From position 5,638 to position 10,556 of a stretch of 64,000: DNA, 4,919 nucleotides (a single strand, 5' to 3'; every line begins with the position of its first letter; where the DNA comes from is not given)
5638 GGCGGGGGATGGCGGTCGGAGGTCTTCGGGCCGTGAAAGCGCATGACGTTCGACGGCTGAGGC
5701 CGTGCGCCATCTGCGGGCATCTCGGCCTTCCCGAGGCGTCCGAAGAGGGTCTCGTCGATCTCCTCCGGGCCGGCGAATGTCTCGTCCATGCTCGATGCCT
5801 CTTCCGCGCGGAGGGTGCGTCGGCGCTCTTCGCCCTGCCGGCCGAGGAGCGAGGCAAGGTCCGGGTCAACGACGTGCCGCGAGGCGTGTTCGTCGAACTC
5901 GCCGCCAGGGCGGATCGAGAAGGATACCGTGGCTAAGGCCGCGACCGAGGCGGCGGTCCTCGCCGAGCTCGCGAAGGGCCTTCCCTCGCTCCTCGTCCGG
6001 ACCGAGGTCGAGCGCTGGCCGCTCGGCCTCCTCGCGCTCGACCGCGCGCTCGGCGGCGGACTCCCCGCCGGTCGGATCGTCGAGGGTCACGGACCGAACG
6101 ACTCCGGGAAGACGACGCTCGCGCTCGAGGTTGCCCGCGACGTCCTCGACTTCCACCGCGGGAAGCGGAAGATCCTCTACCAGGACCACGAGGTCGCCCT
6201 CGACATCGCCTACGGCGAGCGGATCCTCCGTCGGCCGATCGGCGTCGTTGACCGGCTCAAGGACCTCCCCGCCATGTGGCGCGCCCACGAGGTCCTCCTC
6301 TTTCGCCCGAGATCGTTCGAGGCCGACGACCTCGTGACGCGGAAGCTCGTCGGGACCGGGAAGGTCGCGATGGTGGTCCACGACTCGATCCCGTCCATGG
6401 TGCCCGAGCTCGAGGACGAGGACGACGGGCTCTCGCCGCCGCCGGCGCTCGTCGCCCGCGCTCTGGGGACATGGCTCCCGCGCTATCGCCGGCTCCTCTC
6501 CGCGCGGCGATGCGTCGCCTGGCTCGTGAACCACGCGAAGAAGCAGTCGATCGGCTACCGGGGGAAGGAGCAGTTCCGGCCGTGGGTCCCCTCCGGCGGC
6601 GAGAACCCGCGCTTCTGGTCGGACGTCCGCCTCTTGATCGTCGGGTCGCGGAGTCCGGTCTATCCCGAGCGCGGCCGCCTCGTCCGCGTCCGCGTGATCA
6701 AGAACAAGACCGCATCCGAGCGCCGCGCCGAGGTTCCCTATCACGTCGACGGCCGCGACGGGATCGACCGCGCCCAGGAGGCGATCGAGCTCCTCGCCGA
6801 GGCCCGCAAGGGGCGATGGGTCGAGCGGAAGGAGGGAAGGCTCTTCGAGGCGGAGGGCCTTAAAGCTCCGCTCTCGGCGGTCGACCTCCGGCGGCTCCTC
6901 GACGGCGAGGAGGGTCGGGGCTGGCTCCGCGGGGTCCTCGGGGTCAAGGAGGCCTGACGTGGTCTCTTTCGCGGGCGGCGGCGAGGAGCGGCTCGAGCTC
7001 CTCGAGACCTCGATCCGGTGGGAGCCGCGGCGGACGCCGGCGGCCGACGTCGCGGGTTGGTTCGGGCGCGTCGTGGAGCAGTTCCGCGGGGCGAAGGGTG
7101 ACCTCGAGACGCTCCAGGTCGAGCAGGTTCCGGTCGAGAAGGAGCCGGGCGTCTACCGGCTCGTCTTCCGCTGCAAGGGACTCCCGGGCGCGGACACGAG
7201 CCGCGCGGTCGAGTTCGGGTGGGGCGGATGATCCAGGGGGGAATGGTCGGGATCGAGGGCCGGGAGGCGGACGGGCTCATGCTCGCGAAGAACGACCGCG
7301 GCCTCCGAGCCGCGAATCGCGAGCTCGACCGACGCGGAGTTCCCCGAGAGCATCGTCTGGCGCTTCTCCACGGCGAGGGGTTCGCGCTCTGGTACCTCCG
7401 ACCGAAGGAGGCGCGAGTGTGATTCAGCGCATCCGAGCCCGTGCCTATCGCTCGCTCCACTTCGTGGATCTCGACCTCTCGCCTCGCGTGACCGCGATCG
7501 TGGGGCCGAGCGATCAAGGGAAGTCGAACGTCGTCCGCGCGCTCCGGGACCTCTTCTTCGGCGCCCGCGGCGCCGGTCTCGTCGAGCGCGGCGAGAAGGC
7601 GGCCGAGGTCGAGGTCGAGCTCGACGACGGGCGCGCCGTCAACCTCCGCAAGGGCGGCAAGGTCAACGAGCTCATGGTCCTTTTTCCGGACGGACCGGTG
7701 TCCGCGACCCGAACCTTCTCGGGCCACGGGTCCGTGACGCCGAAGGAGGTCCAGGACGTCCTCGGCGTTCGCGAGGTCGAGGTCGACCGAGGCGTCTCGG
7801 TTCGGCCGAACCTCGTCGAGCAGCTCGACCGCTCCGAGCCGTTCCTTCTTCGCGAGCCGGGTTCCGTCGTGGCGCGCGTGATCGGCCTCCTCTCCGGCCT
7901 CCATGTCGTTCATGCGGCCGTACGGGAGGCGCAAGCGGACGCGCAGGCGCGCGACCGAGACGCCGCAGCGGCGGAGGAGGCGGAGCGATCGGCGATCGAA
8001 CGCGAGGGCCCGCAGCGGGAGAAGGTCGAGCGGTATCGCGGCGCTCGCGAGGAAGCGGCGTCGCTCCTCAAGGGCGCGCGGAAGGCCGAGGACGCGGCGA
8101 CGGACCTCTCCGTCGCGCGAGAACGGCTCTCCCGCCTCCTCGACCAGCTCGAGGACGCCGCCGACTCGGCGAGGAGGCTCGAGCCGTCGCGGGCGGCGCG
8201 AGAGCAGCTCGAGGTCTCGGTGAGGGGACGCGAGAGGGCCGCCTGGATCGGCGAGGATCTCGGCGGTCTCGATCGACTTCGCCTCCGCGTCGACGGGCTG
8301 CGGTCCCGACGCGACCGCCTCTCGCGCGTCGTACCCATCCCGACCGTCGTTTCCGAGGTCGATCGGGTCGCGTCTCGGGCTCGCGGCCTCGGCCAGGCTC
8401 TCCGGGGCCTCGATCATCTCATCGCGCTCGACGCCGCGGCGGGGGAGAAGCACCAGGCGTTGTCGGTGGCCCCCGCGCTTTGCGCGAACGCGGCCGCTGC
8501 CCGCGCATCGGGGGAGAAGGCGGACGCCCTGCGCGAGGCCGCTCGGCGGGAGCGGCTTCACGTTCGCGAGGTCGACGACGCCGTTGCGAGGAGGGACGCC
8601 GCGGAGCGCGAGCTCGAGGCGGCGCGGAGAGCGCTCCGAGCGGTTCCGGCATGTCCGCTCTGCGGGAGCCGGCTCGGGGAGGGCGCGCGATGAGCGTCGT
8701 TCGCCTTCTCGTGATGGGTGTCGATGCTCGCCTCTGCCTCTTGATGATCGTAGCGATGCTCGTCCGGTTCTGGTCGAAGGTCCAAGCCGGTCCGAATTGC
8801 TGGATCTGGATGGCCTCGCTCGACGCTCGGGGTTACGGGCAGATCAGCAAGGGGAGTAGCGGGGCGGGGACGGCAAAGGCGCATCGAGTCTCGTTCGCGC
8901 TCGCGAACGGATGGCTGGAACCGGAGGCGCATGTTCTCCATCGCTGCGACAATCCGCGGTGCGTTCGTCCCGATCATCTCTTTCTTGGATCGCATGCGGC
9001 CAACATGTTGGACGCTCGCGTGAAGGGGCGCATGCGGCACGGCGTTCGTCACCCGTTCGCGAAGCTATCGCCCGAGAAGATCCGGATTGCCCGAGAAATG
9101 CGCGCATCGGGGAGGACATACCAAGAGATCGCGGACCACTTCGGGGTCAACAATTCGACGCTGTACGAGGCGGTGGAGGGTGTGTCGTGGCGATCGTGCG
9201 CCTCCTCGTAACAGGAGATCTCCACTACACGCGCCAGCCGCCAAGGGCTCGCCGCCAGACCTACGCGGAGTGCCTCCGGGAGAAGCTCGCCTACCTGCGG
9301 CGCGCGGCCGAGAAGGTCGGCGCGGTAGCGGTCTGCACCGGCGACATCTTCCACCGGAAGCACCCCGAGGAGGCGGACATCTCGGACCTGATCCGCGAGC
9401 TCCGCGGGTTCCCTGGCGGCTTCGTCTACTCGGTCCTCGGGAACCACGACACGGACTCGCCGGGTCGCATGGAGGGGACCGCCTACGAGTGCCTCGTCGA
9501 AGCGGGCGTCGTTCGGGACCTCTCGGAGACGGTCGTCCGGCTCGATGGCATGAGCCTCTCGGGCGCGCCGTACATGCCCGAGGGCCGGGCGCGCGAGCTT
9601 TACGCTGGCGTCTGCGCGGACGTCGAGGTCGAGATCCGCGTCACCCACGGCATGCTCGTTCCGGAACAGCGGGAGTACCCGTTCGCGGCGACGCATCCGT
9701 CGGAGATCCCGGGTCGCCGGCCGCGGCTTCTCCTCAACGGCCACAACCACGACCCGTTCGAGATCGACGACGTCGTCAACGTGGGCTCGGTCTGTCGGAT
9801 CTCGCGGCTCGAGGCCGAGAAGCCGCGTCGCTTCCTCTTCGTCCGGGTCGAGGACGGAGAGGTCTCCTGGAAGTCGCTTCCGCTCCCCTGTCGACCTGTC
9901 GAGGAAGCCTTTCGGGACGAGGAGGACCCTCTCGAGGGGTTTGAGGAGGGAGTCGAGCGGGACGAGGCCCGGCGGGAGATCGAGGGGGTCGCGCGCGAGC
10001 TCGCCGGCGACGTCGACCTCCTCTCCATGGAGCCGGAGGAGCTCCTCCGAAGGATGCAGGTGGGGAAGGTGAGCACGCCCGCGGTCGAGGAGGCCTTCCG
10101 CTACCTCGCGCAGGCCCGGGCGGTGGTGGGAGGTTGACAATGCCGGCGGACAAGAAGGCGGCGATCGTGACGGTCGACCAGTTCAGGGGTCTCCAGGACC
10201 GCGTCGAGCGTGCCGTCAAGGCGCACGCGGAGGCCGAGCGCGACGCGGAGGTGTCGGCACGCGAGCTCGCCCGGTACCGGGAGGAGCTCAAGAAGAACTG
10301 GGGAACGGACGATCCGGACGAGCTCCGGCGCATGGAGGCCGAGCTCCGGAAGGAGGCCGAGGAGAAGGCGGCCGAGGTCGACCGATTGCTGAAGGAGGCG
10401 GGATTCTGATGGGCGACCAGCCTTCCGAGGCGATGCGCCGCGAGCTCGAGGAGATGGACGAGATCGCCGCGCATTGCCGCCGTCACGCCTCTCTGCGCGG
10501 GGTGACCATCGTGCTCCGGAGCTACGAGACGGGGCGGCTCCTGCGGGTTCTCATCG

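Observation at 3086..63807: Genome-wide 16-bp palindrome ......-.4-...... (12 copies): candidate KorB/parS-like operator network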

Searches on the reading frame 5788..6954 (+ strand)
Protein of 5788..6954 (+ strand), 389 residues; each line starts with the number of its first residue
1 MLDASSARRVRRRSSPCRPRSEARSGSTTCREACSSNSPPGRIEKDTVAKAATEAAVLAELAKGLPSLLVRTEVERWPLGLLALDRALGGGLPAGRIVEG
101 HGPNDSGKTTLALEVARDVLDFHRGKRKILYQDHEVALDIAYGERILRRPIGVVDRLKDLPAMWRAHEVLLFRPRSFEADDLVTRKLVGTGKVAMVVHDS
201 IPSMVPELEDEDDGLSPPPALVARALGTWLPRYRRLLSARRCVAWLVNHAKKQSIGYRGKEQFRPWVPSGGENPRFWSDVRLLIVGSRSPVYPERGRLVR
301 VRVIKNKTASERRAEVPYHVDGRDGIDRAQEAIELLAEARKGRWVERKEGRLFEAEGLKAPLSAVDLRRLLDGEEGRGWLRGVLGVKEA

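Call 44: search_protein_families(library=phrogs, proteins=[window:5788-6954:+], max_evalue=0.001)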
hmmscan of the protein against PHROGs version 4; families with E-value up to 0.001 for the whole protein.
window:5788-6954:+ (389 aa): 2 families
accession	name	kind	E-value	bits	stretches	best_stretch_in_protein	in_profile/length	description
phrog_97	-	other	4.3e-24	86.6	1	73-283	46-250/506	UvsX-like recombinase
phrog_8337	-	DNA, RNA and nucleotide metabolism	1.9e-10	41.6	1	73-256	46-216/273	DNA repair protein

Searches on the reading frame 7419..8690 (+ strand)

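Call 44: search_protein_families(library=phrogs, proteins=[window:7419-8690:+], max_evalue=0.001)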
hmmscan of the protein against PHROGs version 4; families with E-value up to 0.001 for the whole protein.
window:7419-8690:+ (424 aa): 3 families
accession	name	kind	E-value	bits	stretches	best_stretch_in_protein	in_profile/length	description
phrog_16465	-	DNA, RNA and nucleotide metabolism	5.5e-25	89.4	1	2-254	5-250/491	exonuclease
phrog_1499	-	unknown function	2.9e-08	34.4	1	4-92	7-97/427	-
phrog_4747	-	unknown function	2.4e-05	24.6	1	1-54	2-55/610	-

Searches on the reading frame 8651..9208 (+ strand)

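Call 44: search_protein_families(library=phrogs, proteins=[window:8651-9208:+], max_evalue=0.001)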
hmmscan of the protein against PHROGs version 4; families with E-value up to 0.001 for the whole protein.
window:8651-9208:+ (186 aa): 14 families
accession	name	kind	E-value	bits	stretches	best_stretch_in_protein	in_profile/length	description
phrog_826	-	DNA, RNA and nucleotide metabolism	9.7e-23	82.1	1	38-131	72-172/281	HNH endonuclease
phrog_1872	-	DNA, RNA and nucleotide metabolism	1.3e-22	81.5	1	39-161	22-148/166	endonuclease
phrog_59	-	DNA, RNA and nucleotide metabolism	9.3e-22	79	1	49-182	157-274/423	HNH endonuclease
phrog_6254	-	DNA, RNA and nucleotide metabolism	6.1e-18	66.6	1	49-177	13-150/154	HNH endonuclease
phrog_3593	-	DNA, RNA and nucleotide metabolism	2.1e-17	64.5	1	39-132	58-151/210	HNH endonuclease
phrog_4842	-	DNA, RNA and nucleotide metabolism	1.8e-11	45.1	1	39-110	66-135/154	HNH endonuclease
phrog_1492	-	DNA, RNA and nucleotide metabolism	2e-09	38.1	1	60-130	96-167/414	HNH endonuclease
phrog_664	-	DNA, RNA and nucleotide metabolism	8.2e-09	36.6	1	121-180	71-126/210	DNA binding protein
phrog_517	-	DNA, RNA and nucleotide metabolism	5.9e-06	28.2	1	137-178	84-125/128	HTH DNA binding protein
phrog_20467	-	DNA, RNA and nucleotide metabolism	3.5e-05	24.7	1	136-182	60-106/112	HNH endonuclease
phrog_6156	-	DNA, RNA and nucleotide metabolism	3.8e-05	24.1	1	122-182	169-229/261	endonuclease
phrog_125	-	DNA, RNA and nucleotide metabolism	8.6e-05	23.2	1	125-175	151-200/254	DNA invertase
phrog_645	-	DNA, RNA and nucleotide metabolism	0.00044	21.4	1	124-176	7-60/196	Rnase E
phrog_3910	-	transcription regulation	0.00047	20.2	1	141-174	72-105/356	transcriptional regulator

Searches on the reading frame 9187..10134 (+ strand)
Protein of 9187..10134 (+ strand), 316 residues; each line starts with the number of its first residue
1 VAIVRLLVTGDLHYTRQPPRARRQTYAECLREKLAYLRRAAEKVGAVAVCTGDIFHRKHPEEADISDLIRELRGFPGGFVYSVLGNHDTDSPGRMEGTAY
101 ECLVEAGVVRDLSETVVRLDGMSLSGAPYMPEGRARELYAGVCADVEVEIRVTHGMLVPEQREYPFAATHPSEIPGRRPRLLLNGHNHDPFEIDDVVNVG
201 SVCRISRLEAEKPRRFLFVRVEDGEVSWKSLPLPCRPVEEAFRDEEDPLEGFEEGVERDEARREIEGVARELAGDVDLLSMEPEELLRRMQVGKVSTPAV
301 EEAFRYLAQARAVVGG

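Call 44: search_protein_families(library=phrogs, proteins=[window:9187-10134:+], max_evalue=0.001)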
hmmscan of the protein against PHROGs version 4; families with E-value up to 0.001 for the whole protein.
window:9187-10134:+ (316 aa): 1 family
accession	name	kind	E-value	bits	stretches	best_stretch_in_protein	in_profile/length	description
phrog_1649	-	other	0.0002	21.1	0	4-88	36-104/308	metallo-phosphoesterase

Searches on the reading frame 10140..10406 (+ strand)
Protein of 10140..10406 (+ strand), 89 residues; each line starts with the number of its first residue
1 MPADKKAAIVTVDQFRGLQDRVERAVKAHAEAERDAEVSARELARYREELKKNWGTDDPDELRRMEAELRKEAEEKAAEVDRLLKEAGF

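Call 62: search_protein_families(library=pfam, proteins=[window:10140-10406:+], max_evalue=0.05)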
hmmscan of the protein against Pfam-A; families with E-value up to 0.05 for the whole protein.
window:10140-10406:+ (89 aa): 1 family
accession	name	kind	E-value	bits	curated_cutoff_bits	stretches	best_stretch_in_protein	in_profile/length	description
PF12126.13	PML_CC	-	0.016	15.1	23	1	6-80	128-201/329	PML-like, coiled-coil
